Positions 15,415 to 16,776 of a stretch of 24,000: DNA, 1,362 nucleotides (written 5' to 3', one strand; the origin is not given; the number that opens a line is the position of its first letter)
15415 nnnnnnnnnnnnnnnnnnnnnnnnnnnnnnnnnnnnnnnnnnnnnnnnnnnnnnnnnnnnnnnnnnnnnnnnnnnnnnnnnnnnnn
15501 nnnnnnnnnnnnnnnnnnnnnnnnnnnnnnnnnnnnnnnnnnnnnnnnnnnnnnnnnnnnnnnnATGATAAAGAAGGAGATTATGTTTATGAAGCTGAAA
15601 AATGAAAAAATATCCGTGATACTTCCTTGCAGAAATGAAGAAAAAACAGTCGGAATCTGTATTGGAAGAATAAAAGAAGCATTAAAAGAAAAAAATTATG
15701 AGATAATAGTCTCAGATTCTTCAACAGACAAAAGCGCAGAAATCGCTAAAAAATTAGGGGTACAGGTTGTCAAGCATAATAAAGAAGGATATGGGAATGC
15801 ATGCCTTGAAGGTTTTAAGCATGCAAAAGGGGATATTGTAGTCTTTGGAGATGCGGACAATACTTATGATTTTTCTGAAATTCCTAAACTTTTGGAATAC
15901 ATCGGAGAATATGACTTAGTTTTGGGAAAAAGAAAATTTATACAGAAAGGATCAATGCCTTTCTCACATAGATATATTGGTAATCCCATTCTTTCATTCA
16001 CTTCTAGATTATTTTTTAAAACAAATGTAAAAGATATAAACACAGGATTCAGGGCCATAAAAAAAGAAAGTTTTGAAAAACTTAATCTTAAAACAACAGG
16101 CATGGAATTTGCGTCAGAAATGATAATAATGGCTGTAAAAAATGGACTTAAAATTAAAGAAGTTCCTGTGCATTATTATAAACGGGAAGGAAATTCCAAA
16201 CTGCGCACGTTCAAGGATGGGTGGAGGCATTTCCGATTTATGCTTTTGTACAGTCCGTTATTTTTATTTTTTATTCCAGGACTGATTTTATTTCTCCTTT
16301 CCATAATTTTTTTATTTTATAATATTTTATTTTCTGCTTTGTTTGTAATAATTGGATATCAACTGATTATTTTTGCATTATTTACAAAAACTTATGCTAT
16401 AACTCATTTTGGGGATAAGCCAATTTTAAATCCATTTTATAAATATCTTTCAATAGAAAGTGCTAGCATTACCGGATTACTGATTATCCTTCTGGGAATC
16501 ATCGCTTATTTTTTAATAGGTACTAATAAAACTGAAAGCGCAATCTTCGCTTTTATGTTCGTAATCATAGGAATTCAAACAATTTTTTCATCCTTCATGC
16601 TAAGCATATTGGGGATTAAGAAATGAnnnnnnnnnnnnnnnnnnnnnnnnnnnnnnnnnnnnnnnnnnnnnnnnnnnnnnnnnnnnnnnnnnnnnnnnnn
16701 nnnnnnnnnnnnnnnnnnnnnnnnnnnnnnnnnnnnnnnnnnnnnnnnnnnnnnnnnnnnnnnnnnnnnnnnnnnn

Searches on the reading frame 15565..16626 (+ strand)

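Call 7: search_protein_families(library=pfam, proteins=[window:15565-16626:+], max_evalue=0.01)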
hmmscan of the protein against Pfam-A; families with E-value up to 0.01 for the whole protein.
window:15565-16626:+ (353 aa): 3 families
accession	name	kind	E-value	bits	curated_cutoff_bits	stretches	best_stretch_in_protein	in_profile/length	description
PF00535.33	Glycos_transf_2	-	1.5e-29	103.5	23.3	1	17-173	1-167/168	Glycosyl transferase family 2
PF13641.12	Glyco_tranf_2_3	-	3.2e-05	24.5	27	1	16-152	3-141/230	Glycosyltransferase like family 2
PF10111.15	Glyco_tranf_2_2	-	0.00017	21.6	27.3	1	17-110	1-103/276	Glycosyltransferase like family 2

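Call 47: search_protein_families(library=ncbifam, proteins=[window:15565-16626:+], max_evalue=0.001)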
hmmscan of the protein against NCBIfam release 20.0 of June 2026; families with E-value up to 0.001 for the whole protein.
window:15565-16626:+ (353 aa): 14 families
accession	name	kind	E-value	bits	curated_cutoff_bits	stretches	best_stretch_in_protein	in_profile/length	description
TIGR04182.1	glyco_TIGR04182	equivalog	2.1e-41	142.2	325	1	16-254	2-246/293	S-layer glycoprotein N-glycosyltransferase AglJ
NF041391.1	DPhHxTase_Halo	equivalog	2.4e-33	114.9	375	1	23-219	4-198/213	dolichyl-phosphate hexose transferase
NF058614.1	PPMAGASynPpgS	equivalog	2.4e-17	63.1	370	1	17-204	3-196/226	polyprenyl-phospho-N-acetylgalactosaminyl synthase PpgS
NF010496.0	PRK13915.1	equivalog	1.4e-15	57.2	262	1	5-99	23-127/307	glucosyl-3-phosphoglycerate synthase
NF007986.1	PRK10714.1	equivalog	8.1e-13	48.1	529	1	14-258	6-261/316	undecaprenyl-phosphate 4-deoxy-4-formamido-L-arabinose transferase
TIGR04283.1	glyco_like_mftF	equivalog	1.7e-12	47.4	182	1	16-101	1-85/221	TIGR04283 family arsenosugar biosynthesis glycosyltransferase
NF007482.0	PRK10073.1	equivalog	7.7e-11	41.6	423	1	10-113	2-110/334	glycosyltransferase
NF047588.1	GlcsyltransPgfSStrep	equivalog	2.3e-08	33.6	500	1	15-280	2-270/308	glycosyltransferase PgfS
TIGR03937.1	PgaC_IcaA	equivalog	2.9e-08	33.1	422.3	1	12-102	43-139/407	poly-beta-1,6-N-acetyl-D-glucosamine synthase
TIGR03965.1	mycofact_glyco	equivalog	1.6e-07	30.6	280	1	13-98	73-164/467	mycofactocin biosynthesis glycosyltransferase MftF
NF047683.1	TeichurnBiosyTuaG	equivalog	1.5e-06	28.1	400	1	9-117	1-115/252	teichuronic acid biosynthesis protein TuaG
TIGR04440.1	glyco_TIGR04440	domain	6.2e-06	26.1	70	1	16-123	2-119/215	TIGR00180 family glycosyltransferase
NF041875.1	EPS_EpsD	equivalog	2.8e-05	23.7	370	1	16-100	1-91/325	exopolysaccharide biosynthesis glycosyltransferase EpsD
TIGR03469.1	HpnB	hypoth_equivalog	0.00032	19.8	379.25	1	15-71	45-102/386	hopene-associated glycosyltransferase HpnB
